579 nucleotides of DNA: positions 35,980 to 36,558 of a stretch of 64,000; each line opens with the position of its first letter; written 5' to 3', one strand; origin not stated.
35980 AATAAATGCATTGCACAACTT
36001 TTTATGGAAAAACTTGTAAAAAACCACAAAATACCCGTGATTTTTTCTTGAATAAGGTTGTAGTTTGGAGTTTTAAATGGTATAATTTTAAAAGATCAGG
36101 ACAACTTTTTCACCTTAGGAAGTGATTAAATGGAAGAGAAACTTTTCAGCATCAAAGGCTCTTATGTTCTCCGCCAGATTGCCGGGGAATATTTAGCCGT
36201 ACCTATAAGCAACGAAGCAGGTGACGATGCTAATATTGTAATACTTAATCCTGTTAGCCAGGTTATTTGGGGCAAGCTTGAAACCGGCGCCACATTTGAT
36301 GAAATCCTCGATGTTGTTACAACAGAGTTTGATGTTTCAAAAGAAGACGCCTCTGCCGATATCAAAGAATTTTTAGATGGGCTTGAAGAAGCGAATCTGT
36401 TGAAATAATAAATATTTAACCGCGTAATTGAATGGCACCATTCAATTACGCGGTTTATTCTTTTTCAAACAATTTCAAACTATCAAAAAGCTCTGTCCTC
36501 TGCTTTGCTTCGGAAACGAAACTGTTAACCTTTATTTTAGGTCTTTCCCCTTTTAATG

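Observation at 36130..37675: Orphan PqqD-like peptide chaperone convergent with an uncharacterised nucleotidyltransferase at the 3' end of a glycan-export operon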

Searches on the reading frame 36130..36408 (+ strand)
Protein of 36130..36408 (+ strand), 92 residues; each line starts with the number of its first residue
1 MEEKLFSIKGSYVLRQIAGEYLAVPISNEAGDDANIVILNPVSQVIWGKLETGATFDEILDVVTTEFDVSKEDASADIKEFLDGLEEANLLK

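Call 3: search_protein_families(library=pfam, proteins=[window:36130-36408:+], max_evalue=0.01)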
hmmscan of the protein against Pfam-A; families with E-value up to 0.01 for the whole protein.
window:36130-36408:+ (92 aa): 2 families
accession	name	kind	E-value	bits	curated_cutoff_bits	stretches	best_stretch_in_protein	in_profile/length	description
PF05402.18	PqqD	-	6e-12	46.2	23.4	1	34-91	10-67/67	Coenzyme PQQ synthesis protein D (PqqD)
PF16007.11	DUF4777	-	0.0078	16.9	34.4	0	50-83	16-49/66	Domain of unknown function (DUF4777)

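Call 4: search_protein_families(library=ncbifam, proteins=[window:36130-36408:+], max_evalue=0.01)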
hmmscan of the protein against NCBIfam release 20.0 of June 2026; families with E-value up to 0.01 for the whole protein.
window:36130-36408:+ (92 aa): 6 families
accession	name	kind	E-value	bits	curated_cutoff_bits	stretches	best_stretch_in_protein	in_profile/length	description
TIGR04248.1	SCM_PqqD_rel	equivalog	2.3e-07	30.9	100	1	32-86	22-76/84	SynChlorMet cassette protein ScmD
NF033530.1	lasso_PqqD_Strm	exception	4.4e-07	30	70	1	39-90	26-77/78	lasso peptide biosynthesis PqqD family chaperone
NF033536.1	lasso_PqqD_Bac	exception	5.5e-06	26.4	80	1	42-91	37-86/88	lasso peptide biosynthesis PqqD family chaperone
TIGR04302.1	geo_PqqD_fam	equivalog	1.3e-05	25.5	100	1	33-89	43-98/102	GeoRSP system PqqD family peptide chaperone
TIGR03859.1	PQQ_PqqD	equivalog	0.0002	21.2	46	1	36-91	26-80/81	pyrroloquinoline quinone biosynthesis peptide chaperone PqqD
NF050069.2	PqqD_rel_WgkC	exception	0.0016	18.4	110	1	52-84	47-79/103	PqqD family peptide maturation chaperone WgkC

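Call 15: find_homologous_proteins(query=window:36130-36408:+)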
Query window:36130-36408:+ (92 aa): 103 proteins with E <= 0.001 among 105 candidates.
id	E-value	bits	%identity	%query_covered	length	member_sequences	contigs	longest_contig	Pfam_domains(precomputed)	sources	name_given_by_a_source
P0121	7.8e-51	188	100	100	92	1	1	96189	PF05402.19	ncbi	-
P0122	2.6e-45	170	88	100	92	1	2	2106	PF05402.19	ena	-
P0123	3.3e-45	170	89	100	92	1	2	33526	PF05402.19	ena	-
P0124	8.7e-45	168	88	100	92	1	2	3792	PF05402.19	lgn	-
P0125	8.8e-45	168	87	100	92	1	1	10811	PF05402.19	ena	-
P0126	9.5e-45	168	88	100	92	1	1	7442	PF05402.19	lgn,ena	-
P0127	2.7e-44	167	85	100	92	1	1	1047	PF05402.19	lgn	-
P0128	6.6e-44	166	85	100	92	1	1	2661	PF05402.19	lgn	-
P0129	6.8e-44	166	85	100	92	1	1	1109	PF05402.19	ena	-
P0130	1.4e-43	165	86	100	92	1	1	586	PF05402.19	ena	-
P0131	1.7e-43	164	87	100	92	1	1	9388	PF05402.19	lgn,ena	-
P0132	2.5e-43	164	85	100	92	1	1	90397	PF05402.19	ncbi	-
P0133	3.2e-43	163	86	100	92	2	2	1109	PF05402.19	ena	-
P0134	3.2e-43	163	87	100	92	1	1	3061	PF05402.19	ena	-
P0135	4.4e-43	163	87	100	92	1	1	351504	PF05402.19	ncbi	-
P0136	4.5e-43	163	84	100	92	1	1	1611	PF05402.19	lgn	-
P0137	5.2e-43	163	85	100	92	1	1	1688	PF05402.19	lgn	-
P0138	6.2e-43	162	82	100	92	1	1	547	PF05402.19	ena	-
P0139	6.5e-43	162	85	100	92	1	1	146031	PF05402.19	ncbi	-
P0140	1.3e-42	161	86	100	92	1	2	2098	PF05402.19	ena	-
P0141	1.6e-42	161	84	100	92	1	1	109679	PF05402.19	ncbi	-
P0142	1.9e-42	161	85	100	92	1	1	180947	PF05402.19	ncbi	-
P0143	2.3e-42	161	84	100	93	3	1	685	PF05402.19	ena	-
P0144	4.3e-42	160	82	100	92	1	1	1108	PF05402.19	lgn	-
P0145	4.5e-42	160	82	100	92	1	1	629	PF05402.19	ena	-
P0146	4.8e-42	160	84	100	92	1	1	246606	PF05402.19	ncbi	-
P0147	7.4e-42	159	84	100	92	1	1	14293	PF05402.19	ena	-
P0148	1.3e-41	158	83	100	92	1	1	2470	PF05402.19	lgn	-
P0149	1.4e-41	158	80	100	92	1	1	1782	PF05402.19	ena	-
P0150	2.3e-41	157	84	100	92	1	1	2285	PF05402.19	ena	-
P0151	3.4e-41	157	84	100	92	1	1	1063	PF05402.19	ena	-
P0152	8.6e-41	156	85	100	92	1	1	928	PF05402.19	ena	-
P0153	1.4e-40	155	78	100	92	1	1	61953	PF05402.19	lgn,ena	-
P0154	2.0e-40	154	79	100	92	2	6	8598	PF05402.19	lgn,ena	-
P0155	2.3e-40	154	82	100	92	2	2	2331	PF05402.19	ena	-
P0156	2.6e-40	154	79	100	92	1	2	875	PF05402.19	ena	-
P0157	2.6e-40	154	79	100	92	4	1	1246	PF05402.19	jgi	jgi:hypothetical protein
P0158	2.9e-40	154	82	100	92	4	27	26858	PF05402.19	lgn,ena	-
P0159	3.6e-40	154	80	100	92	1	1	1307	PF05402.19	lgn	-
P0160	4.0e-40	154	82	100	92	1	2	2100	PF05402.19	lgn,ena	-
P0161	4.7e-40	153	76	100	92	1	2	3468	PF05402.19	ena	-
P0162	5.1e-40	153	80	100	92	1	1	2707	PF05402.19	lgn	-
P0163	7.6e-40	153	78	100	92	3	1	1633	PF05402.19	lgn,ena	-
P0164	7.7e-40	153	80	100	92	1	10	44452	PF05402.19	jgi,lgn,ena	jgi:hypothetical protein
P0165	8.2e-40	153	80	100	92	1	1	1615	PF05402.19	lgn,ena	-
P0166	9.7e-40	152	79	100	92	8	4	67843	PF05402.19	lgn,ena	-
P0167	1.1e-39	152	80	100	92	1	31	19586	PF05402.19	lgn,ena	-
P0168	1.1e-39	152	80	100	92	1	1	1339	PF05402.19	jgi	jgi:hypothetical protein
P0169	1.1e-39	152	80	100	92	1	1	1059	PF05402.19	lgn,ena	-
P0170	1.3e-39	152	79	100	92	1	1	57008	PF05402.19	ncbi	-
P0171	1.6e-39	152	79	100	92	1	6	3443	PF05402.19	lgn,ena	-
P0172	1.9e-39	151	79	100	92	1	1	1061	PF05402.19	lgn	-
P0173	2.1e-39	151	79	100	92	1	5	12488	PF05402.19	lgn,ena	-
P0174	2.7e-39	151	78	100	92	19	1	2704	PF05402.19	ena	-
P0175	2.9e-39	151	79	100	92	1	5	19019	PF05402.19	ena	-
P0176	2.9e-39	151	82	100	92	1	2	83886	PF05402.19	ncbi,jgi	-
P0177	3.2e-39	151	75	100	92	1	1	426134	PF05402.19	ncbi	-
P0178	3.7e-39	150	80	100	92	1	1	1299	PF05402.19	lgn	-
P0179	3.8e-39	150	78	100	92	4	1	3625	PF05402.19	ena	-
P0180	4.0e-39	150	79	100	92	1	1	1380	PF05402.19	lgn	-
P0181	4.6e-39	150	77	100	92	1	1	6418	PF05402.19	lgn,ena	-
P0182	5.1e-39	150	78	100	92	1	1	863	PF05402.19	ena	-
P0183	5.2e-39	150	76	100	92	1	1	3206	PF05402.19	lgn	-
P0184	5.6e-39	150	80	100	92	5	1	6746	PF05402.19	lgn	-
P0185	5.6e-39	150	77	100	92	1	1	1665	PF05402.19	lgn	-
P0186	6.2e-39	150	77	100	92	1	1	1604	PF05402.19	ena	-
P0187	6.4e-39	150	79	100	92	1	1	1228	PF05402.19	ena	-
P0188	7.2e-39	150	79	100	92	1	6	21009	PF05402.19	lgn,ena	-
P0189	7.6e-39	149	79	100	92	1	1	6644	PF05402.19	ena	-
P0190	9.6e-39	149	78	100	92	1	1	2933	PF05402.19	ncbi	-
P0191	1.2e-38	149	77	100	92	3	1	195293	PF05402.19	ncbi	-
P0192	1.4e-38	149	77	100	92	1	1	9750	PF05402.19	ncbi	-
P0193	1.5e-38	149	78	100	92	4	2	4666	PF05402.19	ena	-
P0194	1.5e-38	148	76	100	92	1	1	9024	PF05402.19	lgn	-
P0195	2.0e-38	148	78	100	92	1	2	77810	PF05402.19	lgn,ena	-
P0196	2.1e-38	148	78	100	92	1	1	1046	PF05402.19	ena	-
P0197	2.1e-38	148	75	100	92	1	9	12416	PF05402.19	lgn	-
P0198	2.4e-38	148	76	100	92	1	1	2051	PF05402.19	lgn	-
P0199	2.8e-38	148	75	100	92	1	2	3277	PF05402.19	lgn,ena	-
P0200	3.9e-38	147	76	100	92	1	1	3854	PF16007.12,PF05402.19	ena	-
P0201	3.9e-38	147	75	100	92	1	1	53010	PF05402.19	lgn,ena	-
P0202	4.5e-38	147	77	100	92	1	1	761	PF05402.19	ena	-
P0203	4.5e-38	147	77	100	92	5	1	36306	PF05402.19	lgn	-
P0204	5.4e-38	147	77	100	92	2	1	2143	PF05402.19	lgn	-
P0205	8.4e-38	146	75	100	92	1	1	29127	PF05402.19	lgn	-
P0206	1.7e-37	145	77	100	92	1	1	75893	PF05402.19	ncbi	-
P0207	1.7e-37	145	75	100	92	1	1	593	PF05402.19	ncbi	-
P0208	1.8e-37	145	77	100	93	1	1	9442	PF05402.19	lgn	-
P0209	2.5e-37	145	76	100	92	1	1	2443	PF05402.19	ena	-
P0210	2.8e-37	144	77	100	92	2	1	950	PF05402.19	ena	-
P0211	2.9e-37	144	77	100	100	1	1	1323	PF05402.19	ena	-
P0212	4.5e-37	144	77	100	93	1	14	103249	PF05402.19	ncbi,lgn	-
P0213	5.3e-37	144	72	100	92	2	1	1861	PF05402.19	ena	-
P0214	6.9e-37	143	75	100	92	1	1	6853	PF05402.19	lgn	-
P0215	1.1e-36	143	75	100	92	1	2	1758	PF05402.19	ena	-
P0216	1.2e-36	142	76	100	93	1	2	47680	PF05402.19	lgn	-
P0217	1.2e-36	142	74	100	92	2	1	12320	PF05402.19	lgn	-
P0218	7.6e-35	137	72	100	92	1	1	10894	PF05402.19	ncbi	-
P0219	3.5e-34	135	72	100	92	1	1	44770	PF05402.19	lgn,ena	-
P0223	4.2e-20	90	78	65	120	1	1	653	PF05402.19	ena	-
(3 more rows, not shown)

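Call 34: find_homologous_proteins(query=A2, max_evalue=0.001)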
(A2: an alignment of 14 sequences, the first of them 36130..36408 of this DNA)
Query A2 (14 sequences) (92 aa, profile of the alignment): 632 proteins with E <= 0.001 among 1148 candidates; the best 120 are listed.
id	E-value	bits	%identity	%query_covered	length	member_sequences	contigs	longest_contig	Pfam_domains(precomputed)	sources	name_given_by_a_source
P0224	1.0e-43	165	57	100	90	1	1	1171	PF05402.19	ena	-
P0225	1.7e-43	165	55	100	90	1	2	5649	PF05402.19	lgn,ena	-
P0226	2.6e-43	164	55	99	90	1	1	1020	PF05402.19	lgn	-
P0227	2.8e-43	164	55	100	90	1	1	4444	PF05402.19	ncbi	-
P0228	3.1e-43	164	55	100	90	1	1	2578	PF05402.19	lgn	-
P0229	3.2e-43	164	55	100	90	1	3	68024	PF05402.19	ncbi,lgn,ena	-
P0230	3.3e-43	164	52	100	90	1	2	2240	PF05402.19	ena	-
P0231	3.5e-43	164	51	100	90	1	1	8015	PF05402.19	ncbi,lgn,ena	-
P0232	4.0e-43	163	51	100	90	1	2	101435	PF05402.19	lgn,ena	-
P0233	4.3e-43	163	56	99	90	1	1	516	PF05402.19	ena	-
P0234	4.6e-43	163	55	100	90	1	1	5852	PF05402.19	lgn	-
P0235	5.0e-43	163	54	100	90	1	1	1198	PF05402.19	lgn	-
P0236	6.3e-43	163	54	100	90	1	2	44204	PF05402.19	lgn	-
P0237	7.0e-43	163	57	100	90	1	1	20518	PF05402.19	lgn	-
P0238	7.7e-43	163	55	100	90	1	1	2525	PF05402.19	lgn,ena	-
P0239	7.9e-43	163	51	100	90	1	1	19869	PF05402.19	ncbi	-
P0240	8.7e-43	162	51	100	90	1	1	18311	PF05402.19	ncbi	-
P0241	1.2e-42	162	53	100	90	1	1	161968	PF05402.19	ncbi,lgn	-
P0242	1.2e-42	162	54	100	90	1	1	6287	PF05402.19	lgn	-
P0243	1.2e-42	162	54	100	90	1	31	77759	PF05402.19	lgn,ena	-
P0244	1.3e-42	162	53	100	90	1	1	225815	PF05402.19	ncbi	-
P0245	1.3e-42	162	54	100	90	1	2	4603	PF05402.19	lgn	-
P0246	1.4e-42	162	54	100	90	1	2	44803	PF05402.19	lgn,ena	-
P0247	1.4e-42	162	52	100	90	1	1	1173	PF05402.19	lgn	-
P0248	2.2e-42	161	53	100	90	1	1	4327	PF05402.19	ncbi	-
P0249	2.5e-42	161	54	100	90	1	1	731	PF05402.19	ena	-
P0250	2.5e-42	161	54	100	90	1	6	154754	PF05402.19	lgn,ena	-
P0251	2.7e-42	161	52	99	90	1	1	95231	PF05402.19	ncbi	-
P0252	3.1e-42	161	50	100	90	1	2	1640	PF05402.19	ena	-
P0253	3.2e-42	161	51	99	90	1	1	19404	PF05402.19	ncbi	-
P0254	3.6e-42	160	53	99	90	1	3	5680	PF05402.19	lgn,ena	-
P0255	3.8e-42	160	49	99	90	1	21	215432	PF05402.19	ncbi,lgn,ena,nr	ncbi:MAG: PqqD family protein [Clostridia bacterium]|nr:PqqD family protein [Clostridia bacterium] M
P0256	3.9e-42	160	53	100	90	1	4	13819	PF05402.19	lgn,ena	-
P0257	4.3e-42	160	49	99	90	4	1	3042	PF05402.19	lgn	-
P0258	4.6e-42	160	48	100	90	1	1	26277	PF05402.19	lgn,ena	-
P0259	4.7e-42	160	52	99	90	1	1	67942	PF05402.19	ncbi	-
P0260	5.7e-42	160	51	100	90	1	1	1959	PF05402.19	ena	-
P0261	6.1e-42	160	48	100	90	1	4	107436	PF05402.19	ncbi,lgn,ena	-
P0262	6.3e-42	160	57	100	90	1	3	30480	PF05402.19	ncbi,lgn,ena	-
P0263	6.8e-42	160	55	99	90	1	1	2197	PF05402.19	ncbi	-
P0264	7.1e-42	159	52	100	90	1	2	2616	PF05402.19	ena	-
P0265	7.8e-42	159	53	100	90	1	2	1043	PF05402.19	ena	-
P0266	9.4e-42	159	47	100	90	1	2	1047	PF05402.19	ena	-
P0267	9.8e-42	159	48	99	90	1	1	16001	PF05402.19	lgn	-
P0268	1.0e-41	159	51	99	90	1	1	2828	PF05402.19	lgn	-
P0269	1.0e-41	159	51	99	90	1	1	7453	PF05402.19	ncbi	-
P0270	1.1e-41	159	48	99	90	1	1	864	PF05402.19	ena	-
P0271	1.1e-41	159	50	100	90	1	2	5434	PF05402.19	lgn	-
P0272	1.1e-41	159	53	99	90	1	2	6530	PF05402.19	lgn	-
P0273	1.1e-41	159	52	100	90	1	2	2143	PF05402.19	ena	-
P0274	1.2e-41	159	54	89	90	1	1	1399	PF05402.19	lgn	-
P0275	1.2e-41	159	52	100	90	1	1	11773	PF05402.19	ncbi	-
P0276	1.2e-41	159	54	100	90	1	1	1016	PF05402.19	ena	-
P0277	1.2e-41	159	49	99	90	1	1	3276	PF05402.19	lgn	-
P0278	1.3e-41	159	53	100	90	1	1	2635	PF05402.19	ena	-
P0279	1.3e-41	159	50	100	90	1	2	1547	PF05402.19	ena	-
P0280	1.5e-41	158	54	99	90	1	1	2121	PF05402.19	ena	-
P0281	1.5e-41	158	53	99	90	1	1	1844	PF05402.19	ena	-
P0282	1.6e-41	158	52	100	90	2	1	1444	PF05402.19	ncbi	-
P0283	1.6e-41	158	49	100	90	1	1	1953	PF05402.19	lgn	-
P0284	1.6e-41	158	52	100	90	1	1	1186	PF05402.19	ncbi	-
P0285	1.8e-41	158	48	100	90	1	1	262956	PF05402.19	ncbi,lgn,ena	-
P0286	1.9e-41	158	48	99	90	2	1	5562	PF05402.19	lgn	-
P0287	2.0e-41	158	49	99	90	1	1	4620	PF05402.19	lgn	-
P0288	2.0e-41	158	51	99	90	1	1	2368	PF05402.19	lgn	-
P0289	2.0e-41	158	47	99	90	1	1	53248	PF05402.19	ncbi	-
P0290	2.2e-41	158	51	100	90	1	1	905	PF05402.19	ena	-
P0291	2.2e-41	158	50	100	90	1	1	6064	PF05402.19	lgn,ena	-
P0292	2.2e-41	158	53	100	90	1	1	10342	PF05402.19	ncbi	-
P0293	2.4e-41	158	50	100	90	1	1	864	PF05402.19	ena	-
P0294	2.4e-41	158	49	99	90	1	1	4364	PF05402.19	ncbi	-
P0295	2.6e-41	158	51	100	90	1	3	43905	PF05402.19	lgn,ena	-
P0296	2.8e-41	158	49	100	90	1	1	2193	PF05402.19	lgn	-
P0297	2.9e-41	158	47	100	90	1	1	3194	PF05402.19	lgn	-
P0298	2.9e-41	157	52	100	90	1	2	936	PF05402.19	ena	-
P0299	2.9e-41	157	48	99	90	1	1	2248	PF05402.19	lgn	-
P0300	2.9e-41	157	48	99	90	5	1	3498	PF05402.19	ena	-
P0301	3.0e-41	157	48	99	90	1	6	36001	PF05402.19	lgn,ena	-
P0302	3.0e-41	157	49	99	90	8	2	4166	PF05402.19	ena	-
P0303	3.0e-41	157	48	99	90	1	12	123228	PF05402.19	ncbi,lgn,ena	-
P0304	3.0e-41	157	47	98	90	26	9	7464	PF05402.19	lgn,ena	-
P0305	3.0e-41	157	53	100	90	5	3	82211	PF05402.19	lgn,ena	-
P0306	3.3e-41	157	48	88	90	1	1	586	PF05402.19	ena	-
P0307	3.4e-41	157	53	100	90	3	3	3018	PF05402.19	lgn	-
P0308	3.5e-41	157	48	100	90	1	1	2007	PF05402.19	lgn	-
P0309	3.6e-41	157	51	100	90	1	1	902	PF05402.19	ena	-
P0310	3.7e-41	157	53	100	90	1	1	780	PF05402.19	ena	-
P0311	3.8e-41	157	47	100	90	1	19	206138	PF05402.19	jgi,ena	-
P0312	4.4e-41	157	49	99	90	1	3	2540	PF05402.19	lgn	-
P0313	4.7e-41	157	54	99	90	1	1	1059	PF05402.19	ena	-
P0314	4.7e-41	157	48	99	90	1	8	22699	PF05402.19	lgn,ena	-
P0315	4.7e-41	157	53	99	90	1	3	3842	PF05402.19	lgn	-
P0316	4.8e-41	157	46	100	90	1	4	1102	PF05402.19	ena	-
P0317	4.8e-41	157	48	100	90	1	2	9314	PF05402.19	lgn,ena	-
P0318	5.3e-41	157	49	99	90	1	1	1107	PF05402.19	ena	-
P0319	5.4e-41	157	52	100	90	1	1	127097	PF05402.19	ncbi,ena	-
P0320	5.8e-41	157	52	100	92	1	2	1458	PF05402.19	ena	-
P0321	5.9e-41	157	48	99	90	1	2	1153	PF05402.19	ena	-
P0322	6.0e-41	156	47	99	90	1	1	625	PF05402.19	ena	-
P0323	6.2e-41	156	46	99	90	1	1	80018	PF05402.19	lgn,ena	-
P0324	6.2e-41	156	53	99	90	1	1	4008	PF05402.19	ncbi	-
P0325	6.4e-41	156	44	99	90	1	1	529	PF05402.19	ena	-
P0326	6.4e-41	156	47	99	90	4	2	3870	PF05402.19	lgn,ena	-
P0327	6.6e-41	156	53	100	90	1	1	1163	PF05402.19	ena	-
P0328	6.8e-41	156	54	100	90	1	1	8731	PF05402.19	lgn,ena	-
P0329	7.0e-41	156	49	100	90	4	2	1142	PF05402.19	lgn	-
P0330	7.0e-41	156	54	100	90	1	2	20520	PF05402.19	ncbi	-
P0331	7.2e-41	156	48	100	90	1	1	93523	PF05402.19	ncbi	-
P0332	7.3e-41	156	48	99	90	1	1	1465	PF05402.19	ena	-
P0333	7.8e-41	156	52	100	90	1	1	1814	PF05402.19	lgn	-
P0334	8.0e-41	156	44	98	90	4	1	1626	PF05402.19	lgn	-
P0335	8.1e-41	156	51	99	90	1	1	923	PF05402.19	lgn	-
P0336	8.2e-41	156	51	89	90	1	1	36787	PF05402.19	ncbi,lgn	-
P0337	8.2e-41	156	54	100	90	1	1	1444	PF05402.19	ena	-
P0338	8.6e-41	156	50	100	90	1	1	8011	PF05402.19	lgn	-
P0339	9.0e-41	156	53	99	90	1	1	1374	PF05402.19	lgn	-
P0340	9.0e-41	156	52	99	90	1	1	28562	PF05402.19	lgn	-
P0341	9.3e-41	156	49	100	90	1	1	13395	PF05402.19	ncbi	-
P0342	9.9e-41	156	45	99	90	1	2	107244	PF05402.19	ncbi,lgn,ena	-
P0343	1.1e-40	156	50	100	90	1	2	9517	PF05402.19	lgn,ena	-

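Call 35: find_related_loci(query=A2, collection=metagenome_contigs, flank=10000)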
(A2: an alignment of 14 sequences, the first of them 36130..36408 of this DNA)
Query A2 (92 aa) in metagenome_contigs; peptide patterns used: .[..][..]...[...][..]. (x = any residue, [..] = any of these).
547 stretches matched a pattern; 30 encode a relative of the query (tblastn E <= 1e-3); 30 distinct loci.
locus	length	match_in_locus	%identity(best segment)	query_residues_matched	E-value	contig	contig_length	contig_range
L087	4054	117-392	78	1-92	3e-46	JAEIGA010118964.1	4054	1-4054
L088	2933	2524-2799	78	1-92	2e-46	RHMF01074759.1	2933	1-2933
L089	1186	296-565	52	1-92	7e-29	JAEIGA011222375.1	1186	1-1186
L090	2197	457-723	55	1-91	1e-27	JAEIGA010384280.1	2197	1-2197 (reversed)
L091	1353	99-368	55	1-92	7e-28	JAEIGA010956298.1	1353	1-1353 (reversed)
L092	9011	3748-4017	53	1-92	2e-27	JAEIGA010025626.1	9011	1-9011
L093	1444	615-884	52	1-92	2e-27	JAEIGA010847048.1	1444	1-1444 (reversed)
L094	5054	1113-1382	51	1-92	6e-27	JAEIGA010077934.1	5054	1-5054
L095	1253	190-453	50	1-90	1e-25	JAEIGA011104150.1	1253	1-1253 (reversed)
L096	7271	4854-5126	49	1-92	3e-25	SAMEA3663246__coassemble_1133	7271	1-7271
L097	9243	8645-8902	51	6-92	2e-25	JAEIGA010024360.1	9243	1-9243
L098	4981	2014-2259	48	1-82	4e-25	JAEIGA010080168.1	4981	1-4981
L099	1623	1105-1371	48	1-91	7e-25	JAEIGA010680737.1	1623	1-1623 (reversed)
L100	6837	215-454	50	1-82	1e-24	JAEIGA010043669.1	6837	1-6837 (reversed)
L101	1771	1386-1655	46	1-92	1e-24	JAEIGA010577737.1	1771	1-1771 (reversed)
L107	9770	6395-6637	49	6-90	2e-22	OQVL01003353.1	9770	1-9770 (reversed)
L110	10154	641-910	38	3-92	2e-18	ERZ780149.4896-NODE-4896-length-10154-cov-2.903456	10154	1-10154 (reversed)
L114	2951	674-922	37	8-91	3e-15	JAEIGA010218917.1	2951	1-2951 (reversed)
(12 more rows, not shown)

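Call 45: search_protein_families(library=pfam, proteins=[L107:260-6100:+, L110:931-5361:+], max_evalue=0.01)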
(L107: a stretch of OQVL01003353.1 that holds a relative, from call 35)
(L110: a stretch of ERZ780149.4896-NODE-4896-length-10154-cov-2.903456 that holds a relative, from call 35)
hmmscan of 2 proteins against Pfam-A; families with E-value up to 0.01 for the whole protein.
L107:260-6100:+ (1947 aa): 0 families

L110:931-5361:+ (1477 aa): 1 family
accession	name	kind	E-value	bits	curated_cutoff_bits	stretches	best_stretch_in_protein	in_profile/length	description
PF07691.17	PA14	-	1.5e-06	28.5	24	1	470-574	25-128/147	PA14 domain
